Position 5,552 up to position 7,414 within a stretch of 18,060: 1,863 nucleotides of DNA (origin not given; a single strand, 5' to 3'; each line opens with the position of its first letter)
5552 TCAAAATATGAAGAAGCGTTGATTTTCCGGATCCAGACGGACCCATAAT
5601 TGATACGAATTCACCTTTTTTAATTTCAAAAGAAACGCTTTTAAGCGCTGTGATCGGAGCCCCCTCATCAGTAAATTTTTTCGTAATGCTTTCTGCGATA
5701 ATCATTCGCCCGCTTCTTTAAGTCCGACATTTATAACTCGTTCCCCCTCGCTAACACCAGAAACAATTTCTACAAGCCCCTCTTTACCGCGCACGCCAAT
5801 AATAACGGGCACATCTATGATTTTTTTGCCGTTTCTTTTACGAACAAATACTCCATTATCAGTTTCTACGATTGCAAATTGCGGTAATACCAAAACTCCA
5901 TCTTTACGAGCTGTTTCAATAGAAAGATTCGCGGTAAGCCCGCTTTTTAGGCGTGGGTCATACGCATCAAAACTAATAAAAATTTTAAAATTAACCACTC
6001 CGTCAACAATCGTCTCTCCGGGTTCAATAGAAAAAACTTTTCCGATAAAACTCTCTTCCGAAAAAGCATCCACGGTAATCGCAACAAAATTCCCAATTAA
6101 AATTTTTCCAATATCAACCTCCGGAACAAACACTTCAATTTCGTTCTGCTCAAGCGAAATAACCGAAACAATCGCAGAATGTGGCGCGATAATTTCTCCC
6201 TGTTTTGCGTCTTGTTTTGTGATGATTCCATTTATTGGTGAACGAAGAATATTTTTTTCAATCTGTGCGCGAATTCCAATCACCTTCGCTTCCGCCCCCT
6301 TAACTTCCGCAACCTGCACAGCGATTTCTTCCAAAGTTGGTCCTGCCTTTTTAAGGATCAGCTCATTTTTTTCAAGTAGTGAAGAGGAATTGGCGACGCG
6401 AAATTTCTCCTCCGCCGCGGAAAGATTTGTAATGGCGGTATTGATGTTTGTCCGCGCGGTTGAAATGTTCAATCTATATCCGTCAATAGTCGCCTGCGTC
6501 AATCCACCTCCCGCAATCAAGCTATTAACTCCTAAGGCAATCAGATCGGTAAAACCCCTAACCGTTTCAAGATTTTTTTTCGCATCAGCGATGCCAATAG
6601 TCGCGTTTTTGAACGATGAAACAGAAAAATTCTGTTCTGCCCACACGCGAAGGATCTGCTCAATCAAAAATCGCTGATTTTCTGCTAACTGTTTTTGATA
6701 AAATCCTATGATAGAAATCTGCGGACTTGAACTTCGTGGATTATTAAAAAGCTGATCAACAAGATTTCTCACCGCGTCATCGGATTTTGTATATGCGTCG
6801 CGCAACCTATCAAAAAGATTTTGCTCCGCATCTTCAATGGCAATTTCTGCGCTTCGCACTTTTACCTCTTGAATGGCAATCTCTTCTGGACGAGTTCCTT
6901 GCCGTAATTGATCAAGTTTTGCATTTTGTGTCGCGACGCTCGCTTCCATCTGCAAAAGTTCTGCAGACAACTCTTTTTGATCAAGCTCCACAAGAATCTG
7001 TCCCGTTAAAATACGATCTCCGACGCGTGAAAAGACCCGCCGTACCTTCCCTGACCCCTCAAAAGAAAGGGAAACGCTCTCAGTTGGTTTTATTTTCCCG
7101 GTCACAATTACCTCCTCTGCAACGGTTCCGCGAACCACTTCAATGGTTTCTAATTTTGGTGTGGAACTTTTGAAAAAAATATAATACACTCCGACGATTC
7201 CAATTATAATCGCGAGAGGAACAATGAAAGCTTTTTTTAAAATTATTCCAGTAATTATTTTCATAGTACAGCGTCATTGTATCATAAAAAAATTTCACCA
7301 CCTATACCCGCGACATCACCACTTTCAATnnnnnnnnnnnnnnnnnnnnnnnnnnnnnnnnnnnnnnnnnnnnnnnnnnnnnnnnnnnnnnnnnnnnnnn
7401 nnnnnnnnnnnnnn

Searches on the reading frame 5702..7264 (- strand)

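Call 46: search_protein_families(library=pfam, max_evalue=0.1, proteins=[window:5702-7264:-])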
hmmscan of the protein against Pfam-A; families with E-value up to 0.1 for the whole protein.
window:5702-7264:- (520 aa): 3 families
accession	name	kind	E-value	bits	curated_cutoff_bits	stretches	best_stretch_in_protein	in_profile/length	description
PF16576.10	HlyD_D23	-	4.5e-14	52.7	30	1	279-415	54-186/214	Barrel-sandwich domain of CusB or HlyD membrane-fusion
PF13437.12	HlyD_3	-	9e-11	42.9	22.2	1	340-442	2-106/106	HlyD family secretion protein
PF25384.1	Alsin_RLD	-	0.03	14.1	100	1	149-262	179-294/405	Alsin RCC1-like domain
